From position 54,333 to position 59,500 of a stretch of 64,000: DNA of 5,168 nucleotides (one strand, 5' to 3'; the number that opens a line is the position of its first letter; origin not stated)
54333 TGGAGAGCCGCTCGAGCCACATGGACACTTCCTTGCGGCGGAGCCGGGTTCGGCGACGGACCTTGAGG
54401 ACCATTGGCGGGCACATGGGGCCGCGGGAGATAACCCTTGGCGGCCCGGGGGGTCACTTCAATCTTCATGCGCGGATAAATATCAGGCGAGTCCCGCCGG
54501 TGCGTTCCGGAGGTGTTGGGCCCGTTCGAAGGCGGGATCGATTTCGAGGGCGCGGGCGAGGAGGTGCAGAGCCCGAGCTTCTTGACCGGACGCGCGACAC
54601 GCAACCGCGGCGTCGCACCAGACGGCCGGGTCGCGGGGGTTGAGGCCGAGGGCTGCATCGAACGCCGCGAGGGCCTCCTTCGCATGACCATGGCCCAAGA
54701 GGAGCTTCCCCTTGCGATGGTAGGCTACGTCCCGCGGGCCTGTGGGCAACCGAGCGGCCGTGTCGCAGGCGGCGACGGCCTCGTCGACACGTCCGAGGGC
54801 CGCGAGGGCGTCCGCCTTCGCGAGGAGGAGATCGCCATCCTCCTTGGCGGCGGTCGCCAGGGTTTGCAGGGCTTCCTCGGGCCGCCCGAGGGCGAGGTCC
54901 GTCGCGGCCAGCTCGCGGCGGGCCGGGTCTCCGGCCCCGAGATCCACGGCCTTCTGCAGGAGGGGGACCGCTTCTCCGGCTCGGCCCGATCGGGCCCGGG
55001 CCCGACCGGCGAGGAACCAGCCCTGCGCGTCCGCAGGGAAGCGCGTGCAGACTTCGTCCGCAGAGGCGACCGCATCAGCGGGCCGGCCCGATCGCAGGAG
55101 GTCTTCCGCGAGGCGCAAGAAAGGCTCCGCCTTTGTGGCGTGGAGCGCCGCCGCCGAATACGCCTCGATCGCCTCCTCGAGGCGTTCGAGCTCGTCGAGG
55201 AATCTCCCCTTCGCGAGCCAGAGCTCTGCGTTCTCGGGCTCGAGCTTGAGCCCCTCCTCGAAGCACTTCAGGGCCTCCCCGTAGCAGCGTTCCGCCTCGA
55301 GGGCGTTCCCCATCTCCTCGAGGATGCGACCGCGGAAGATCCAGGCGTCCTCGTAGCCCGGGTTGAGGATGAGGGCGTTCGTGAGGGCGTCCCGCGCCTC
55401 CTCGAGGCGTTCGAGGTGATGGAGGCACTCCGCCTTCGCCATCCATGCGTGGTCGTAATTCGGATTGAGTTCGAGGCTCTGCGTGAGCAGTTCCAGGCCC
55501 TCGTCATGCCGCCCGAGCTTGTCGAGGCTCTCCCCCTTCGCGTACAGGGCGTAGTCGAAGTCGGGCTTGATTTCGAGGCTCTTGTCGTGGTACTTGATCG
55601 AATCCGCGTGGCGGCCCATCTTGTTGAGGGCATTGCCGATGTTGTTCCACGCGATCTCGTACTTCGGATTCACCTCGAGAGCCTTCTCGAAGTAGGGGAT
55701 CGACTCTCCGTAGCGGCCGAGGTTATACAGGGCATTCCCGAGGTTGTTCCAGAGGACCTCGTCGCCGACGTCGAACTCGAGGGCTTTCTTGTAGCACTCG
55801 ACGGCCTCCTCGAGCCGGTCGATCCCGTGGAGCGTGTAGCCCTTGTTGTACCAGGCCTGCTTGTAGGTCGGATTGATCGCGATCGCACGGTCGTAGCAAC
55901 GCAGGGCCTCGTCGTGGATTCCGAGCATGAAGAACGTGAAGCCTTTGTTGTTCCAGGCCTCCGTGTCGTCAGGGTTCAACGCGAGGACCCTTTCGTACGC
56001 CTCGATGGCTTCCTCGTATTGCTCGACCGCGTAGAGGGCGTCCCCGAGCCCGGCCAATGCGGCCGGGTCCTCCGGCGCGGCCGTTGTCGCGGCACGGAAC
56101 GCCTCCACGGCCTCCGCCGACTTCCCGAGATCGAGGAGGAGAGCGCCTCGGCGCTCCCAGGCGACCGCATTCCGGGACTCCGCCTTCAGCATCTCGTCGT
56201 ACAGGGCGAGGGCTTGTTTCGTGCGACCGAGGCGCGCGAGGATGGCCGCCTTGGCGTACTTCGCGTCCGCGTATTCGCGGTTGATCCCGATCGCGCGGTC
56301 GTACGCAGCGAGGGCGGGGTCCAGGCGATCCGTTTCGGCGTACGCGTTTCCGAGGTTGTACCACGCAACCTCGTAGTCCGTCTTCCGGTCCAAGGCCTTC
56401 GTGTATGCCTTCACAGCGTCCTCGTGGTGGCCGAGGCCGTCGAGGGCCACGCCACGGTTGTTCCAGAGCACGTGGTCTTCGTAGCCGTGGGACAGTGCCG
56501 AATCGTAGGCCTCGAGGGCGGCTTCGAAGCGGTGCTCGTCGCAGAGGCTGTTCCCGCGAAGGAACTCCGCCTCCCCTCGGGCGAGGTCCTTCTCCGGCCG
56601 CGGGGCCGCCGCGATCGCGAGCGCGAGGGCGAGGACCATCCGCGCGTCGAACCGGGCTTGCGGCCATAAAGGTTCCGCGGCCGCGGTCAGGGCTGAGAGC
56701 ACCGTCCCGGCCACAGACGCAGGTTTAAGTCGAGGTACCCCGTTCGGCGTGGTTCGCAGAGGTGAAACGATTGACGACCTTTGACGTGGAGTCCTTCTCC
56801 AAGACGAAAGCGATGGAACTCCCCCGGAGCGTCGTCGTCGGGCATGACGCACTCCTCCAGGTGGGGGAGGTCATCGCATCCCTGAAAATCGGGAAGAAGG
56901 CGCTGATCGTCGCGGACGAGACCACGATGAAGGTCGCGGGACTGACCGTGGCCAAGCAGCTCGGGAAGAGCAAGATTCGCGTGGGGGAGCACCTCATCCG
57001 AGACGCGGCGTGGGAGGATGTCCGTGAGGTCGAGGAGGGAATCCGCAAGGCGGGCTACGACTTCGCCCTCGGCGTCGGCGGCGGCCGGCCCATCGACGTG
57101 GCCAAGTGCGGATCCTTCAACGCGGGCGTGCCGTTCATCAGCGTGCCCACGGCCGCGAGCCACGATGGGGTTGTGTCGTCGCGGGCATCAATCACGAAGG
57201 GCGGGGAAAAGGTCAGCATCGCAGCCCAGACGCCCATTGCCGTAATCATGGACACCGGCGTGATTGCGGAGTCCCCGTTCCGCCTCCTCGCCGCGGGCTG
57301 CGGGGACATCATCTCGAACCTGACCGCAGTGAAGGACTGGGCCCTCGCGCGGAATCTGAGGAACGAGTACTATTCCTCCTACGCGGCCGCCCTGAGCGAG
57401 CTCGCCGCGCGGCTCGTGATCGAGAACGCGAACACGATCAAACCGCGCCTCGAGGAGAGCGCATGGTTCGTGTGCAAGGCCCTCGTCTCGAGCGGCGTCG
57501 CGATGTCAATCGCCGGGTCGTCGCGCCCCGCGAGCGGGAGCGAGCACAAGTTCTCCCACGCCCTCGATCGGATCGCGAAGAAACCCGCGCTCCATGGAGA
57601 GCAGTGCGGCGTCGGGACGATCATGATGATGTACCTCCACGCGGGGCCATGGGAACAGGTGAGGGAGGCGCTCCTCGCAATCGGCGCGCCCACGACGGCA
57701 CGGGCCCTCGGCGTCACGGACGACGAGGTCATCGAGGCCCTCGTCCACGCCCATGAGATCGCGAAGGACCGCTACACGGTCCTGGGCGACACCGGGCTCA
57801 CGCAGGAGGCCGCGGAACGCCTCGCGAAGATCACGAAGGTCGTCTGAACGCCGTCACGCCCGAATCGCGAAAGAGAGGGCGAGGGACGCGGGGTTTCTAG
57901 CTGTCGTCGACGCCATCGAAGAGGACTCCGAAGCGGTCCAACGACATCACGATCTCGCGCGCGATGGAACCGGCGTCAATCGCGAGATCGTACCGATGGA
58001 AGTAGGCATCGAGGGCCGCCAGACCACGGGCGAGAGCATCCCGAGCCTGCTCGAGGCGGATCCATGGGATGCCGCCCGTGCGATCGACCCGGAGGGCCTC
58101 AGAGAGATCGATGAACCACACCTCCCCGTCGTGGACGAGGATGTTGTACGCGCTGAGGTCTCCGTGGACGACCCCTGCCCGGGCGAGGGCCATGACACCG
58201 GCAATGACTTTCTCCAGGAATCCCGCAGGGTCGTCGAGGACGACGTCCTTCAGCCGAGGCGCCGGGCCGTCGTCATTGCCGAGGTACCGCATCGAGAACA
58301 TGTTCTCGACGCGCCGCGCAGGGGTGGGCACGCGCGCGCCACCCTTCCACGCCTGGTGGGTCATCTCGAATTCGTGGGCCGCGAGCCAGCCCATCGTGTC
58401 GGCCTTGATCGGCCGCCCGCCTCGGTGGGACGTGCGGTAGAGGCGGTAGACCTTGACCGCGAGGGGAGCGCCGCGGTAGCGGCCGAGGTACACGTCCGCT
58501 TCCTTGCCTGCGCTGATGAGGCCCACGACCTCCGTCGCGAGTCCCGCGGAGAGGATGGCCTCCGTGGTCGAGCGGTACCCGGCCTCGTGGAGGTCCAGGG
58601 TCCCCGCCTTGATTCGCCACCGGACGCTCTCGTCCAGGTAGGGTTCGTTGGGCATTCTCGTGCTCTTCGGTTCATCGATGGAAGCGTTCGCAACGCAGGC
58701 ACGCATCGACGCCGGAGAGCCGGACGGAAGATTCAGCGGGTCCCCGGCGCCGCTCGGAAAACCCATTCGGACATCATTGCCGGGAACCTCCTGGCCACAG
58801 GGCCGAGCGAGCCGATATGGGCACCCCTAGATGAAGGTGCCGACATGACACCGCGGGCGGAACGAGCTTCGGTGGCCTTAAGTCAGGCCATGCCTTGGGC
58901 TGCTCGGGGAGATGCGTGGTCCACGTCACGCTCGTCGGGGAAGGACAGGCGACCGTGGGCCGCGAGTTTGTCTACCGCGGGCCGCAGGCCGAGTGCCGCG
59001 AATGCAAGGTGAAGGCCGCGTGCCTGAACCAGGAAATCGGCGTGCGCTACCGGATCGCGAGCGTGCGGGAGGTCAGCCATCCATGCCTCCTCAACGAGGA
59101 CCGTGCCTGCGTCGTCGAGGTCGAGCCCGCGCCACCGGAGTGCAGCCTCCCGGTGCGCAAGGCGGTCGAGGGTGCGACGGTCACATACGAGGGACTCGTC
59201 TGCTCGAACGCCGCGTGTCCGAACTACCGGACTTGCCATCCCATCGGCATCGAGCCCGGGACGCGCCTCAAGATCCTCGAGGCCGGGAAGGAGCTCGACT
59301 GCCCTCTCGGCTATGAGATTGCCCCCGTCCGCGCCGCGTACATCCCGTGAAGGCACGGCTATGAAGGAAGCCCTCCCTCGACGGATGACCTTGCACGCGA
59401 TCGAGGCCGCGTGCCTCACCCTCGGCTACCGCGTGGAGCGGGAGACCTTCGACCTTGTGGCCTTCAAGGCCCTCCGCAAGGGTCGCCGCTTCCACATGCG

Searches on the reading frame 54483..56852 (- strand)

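Call 78: search_protein_families(library=padloc, proteins=[window:54483-56852:-], max_evalue=0.001)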
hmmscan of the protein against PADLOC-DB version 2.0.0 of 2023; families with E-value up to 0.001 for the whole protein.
window:54483-56852:- (789 aa): 3 families
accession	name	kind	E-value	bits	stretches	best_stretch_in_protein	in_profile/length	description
PDLC01101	PrimPol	-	4.4e-07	27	0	195-263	33-101/490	adaptation polymerase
PDLC01169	TPR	-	1.2e-06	26.1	0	312-395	88-179/252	TPR repeats containing protein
PDLC01172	TPR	-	1.5e-06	25.3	0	648-772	225-357/448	TPR repeats containing protein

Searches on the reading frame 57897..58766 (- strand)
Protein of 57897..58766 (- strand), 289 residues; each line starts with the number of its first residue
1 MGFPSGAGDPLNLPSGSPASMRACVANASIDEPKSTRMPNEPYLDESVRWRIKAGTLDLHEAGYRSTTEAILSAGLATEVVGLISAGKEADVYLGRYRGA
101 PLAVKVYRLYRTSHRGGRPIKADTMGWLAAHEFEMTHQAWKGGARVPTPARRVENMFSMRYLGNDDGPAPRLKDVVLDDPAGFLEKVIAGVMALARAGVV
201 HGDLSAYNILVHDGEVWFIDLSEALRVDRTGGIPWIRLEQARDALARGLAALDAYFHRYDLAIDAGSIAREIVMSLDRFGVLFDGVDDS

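Call 73: search_protein_families(library=pfam, proteins=[window:57897-58766:-], max_evalue=0.001)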
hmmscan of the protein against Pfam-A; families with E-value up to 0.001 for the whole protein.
window:57897-58766:- (289 aa): 3 families
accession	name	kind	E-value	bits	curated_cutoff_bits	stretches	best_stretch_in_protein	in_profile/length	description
PF01163.29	RIO1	-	1.9e-22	80.3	22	1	123-229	49-156/187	RIO domain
PF19974.5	TCAD9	-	4.3e-07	29.9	40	1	148-223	251-323/429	Ternary complex associated domain 9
PF06293.20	Kdo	-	0.00079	19.4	21.3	0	184-224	124-169/207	Lipopolysaccharide kinase (Kdo/WaaP) family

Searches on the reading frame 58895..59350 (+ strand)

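Call 73: search_protein_families(library=pfam, proteins=[window:58895-59350:+], max_evalue=0.001)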
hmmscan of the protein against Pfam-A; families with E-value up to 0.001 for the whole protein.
window:58895-59350:+ (151 aa): 1 family
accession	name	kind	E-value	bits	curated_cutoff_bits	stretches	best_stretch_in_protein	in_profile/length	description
PF03684.18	UPF0179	-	9.5e-39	133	25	1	11-145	2-138/140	Uncharacterised protein family (UPF0179)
